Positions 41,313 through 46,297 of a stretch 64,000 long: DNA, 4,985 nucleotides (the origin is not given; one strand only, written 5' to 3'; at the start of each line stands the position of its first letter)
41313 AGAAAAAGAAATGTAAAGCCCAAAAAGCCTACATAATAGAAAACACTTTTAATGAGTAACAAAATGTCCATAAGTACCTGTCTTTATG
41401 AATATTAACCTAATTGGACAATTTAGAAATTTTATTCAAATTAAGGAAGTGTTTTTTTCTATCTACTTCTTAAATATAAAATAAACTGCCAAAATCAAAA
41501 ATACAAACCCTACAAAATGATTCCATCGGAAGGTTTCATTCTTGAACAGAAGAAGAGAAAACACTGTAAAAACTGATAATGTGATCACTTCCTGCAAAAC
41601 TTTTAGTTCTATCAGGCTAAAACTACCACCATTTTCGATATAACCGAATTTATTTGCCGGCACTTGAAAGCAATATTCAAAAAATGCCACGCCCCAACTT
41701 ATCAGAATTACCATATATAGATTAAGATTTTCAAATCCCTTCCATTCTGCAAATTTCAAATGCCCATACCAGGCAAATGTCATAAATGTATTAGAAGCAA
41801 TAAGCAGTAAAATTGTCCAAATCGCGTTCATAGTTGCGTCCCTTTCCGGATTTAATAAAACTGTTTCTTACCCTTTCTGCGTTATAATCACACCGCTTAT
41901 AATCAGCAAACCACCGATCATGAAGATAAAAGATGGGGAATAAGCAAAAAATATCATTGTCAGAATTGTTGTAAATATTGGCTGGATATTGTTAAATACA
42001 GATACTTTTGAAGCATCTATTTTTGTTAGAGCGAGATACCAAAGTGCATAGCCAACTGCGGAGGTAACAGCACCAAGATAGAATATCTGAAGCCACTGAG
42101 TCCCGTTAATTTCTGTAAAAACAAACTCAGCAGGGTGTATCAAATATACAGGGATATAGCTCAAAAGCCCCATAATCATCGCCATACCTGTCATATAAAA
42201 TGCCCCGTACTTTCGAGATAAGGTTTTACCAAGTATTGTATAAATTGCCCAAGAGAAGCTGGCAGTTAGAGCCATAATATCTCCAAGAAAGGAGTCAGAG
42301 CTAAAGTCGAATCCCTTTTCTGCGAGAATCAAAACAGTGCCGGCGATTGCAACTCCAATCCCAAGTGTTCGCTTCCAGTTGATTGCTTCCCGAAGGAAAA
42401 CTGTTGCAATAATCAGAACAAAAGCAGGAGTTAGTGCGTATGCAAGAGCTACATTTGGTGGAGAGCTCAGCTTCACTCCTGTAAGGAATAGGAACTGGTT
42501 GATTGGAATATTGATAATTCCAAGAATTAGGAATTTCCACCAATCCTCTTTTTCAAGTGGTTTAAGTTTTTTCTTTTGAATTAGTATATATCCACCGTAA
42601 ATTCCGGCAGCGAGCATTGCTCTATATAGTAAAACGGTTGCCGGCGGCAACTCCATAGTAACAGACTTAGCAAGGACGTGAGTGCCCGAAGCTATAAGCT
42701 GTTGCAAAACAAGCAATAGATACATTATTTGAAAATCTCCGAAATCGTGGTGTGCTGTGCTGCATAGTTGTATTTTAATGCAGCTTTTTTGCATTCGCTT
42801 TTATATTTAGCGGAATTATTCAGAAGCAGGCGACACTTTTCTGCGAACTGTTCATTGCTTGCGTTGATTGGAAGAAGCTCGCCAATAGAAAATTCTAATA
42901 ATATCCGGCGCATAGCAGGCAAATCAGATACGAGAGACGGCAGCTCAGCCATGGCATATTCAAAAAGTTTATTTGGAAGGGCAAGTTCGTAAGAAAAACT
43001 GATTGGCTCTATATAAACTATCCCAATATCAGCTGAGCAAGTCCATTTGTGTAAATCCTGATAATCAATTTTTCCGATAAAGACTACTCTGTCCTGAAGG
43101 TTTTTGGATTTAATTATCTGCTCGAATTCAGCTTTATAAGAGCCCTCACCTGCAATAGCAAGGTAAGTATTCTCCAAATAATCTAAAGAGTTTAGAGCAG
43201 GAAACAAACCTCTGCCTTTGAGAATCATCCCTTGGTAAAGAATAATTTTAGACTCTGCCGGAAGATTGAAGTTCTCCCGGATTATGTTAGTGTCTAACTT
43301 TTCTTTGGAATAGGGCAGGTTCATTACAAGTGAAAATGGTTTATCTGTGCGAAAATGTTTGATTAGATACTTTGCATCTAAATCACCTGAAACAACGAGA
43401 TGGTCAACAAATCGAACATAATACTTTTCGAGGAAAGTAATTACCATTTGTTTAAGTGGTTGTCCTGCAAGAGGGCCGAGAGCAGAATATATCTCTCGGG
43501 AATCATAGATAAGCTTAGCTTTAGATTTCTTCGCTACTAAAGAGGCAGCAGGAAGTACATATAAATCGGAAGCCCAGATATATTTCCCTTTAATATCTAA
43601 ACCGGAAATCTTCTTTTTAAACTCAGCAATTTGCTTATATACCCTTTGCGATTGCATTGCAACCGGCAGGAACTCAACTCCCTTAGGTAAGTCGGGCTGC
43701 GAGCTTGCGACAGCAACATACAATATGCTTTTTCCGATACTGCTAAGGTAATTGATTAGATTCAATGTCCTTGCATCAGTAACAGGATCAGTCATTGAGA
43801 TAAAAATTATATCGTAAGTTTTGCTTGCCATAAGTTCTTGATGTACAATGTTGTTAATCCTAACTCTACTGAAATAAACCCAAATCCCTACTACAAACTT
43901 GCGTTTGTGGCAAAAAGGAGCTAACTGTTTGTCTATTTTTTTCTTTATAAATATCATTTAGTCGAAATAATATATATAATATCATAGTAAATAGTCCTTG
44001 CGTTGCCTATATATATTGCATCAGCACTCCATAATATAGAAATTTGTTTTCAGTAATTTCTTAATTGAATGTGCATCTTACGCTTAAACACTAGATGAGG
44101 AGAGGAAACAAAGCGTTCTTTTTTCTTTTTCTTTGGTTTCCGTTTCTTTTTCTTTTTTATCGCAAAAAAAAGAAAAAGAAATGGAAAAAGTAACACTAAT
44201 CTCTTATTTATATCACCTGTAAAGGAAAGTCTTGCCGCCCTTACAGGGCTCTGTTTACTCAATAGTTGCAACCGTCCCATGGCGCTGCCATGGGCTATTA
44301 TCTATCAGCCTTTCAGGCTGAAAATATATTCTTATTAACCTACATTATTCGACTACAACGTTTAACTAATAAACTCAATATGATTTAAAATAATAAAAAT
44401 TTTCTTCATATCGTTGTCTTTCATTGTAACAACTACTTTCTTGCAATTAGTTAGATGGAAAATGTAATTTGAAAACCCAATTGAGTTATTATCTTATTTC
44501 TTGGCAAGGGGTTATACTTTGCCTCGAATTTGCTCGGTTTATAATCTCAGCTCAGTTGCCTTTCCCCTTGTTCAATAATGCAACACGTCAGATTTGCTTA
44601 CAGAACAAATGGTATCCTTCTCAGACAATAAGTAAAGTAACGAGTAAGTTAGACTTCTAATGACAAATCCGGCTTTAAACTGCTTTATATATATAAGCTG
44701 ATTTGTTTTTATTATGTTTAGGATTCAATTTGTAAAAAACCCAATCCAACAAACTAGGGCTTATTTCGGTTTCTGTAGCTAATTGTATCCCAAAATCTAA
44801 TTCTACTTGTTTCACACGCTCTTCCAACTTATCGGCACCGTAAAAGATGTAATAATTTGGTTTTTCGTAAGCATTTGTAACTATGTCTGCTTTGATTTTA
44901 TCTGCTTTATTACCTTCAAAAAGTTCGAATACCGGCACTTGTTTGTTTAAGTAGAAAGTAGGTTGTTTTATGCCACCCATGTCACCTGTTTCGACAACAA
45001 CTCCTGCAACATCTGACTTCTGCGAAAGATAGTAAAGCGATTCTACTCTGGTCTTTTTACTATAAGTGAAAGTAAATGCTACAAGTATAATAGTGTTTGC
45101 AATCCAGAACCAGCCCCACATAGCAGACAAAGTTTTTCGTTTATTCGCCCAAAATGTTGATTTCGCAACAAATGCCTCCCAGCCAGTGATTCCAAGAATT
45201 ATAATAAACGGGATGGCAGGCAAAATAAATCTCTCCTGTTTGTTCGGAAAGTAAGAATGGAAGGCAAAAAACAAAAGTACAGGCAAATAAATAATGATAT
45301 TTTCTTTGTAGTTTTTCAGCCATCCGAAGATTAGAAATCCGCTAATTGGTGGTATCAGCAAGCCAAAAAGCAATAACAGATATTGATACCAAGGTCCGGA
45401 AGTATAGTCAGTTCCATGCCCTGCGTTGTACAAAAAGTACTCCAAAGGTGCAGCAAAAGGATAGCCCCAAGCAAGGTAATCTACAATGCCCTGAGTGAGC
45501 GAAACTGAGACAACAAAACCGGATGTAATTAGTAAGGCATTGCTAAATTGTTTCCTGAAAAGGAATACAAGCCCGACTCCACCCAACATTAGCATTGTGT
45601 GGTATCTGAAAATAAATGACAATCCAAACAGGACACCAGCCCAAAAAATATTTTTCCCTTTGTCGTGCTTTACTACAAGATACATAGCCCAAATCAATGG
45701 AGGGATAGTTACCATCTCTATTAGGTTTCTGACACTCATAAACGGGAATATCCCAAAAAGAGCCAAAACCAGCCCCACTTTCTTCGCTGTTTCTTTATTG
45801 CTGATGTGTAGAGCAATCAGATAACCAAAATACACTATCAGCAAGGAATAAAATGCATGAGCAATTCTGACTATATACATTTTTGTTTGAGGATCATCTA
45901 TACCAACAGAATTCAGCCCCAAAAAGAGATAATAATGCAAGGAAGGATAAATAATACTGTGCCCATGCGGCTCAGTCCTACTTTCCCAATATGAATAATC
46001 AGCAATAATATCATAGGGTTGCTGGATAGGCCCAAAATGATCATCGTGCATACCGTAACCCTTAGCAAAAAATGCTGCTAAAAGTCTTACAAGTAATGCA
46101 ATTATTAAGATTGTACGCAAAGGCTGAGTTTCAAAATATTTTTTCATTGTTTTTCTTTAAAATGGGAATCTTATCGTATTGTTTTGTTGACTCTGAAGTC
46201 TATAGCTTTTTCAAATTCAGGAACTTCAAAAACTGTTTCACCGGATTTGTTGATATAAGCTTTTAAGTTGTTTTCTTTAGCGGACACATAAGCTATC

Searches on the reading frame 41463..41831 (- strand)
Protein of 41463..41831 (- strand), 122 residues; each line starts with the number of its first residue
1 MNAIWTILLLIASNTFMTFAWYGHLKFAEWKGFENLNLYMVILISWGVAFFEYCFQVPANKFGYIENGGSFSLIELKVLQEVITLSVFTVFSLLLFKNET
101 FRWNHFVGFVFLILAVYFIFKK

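Call 21: search_protein_families(library=pfam, proteins=[window:41463-41831:-], max_evalue=0.001)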
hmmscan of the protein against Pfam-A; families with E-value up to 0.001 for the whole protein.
window:41463-41831:- (122 aa): 1 family
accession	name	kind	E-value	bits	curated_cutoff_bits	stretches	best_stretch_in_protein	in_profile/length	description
PF04342.18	DMT_6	-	3.4e-43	146.6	25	1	6-120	1-104/104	Putative member of DMT superfamily (DUF486)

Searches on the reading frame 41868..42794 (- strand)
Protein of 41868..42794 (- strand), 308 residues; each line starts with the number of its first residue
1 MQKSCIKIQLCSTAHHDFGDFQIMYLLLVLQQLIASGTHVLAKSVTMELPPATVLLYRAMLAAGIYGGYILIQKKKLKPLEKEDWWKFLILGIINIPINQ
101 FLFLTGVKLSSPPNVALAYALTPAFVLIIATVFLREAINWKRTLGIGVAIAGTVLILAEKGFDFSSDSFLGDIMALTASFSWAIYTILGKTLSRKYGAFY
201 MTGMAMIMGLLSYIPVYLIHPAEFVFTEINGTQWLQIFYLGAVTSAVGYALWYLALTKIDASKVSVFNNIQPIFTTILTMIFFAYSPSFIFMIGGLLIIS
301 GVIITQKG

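Call 21: search_protein_families(library=pfam, proteins=[window:41868-42794:-], max_evalue=0.001)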
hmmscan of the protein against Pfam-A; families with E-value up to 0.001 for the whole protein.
window:41868-42794:- (308 aa): 2 families
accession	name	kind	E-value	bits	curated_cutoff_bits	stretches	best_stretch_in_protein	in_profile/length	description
PF00892.27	EamA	-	1.6e-47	161.6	28.2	2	170-305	2-133/135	EamA-like transporter family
PF03151.22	TPT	-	2.9e-06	27.3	30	0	184-304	16-134/291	Triose-phosphate Transporter family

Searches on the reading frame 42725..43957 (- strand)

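Call 21: search_protein_families(library=pfam, proteins=[window:42725-43957:-], max_evalue=0.001)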
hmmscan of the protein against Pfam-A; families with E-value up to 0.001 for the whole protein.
window:42725-43957:- (410 aa): 3 families
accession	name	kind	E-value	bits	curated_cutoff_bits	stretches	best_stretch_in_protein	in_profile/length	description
PF00534.26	Glycos_transf_1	-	6.6e-15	55.5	26.4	1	224-393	3-169/172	Glycosyl transferases group 1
PF13692.12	Glyco_trans_1_4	-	1e-11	45.7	27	1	263-381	33-142/142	Glycosyl transferases group 1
PF13524.12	Glyco_trans_1_2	-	0.00056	20.3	25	1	266-392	17-125/144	Glycosyl transferase-like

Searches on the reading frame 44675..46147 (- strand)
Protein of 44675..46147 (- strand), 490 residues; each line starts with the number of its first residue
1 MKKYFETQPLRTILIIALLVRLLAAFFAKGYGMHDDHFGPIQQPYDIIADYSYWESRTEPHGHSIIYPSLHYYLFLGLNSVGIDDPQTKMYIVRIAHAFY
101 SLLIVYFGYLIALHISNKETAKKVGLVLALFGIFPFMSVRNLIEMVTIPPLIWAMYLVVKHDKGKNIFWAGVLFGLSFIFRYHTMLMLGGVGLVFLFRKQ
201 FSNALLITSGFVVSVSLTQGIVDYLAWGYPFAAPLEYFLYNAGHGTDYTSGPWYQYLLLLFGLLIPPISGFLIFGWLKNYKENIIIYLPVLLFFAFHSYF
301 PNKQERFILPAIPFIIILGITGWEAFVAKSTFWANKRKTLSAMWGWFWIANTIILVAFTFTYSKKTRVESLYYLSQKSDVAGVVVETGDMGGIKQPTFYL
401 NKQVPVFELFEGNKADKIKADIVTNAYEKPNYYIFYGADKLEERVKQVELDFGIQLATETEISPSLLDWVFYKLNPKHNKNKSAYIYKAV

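Call 21: search_protein_families(library=pfam, proteins=[window:44675-46147:-], max_evalue=0.001)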
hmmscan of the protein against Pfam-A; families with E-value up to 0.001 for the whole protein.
window:44675-46147:- (490 aa): 2 families
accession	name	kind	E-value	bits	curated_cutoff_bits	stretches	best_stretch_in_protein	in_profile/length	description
PF03901.23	Glyco_transf_22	-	1.4e-22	81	23.8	1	13-361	2-363/414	Alg9-like mannosyltransferase family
PF13231.12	PMT_2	-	8e-06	26.6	26.1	1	92-201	23-138/160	Dolichyl-phosphate-mannose-protein mannosyltransferase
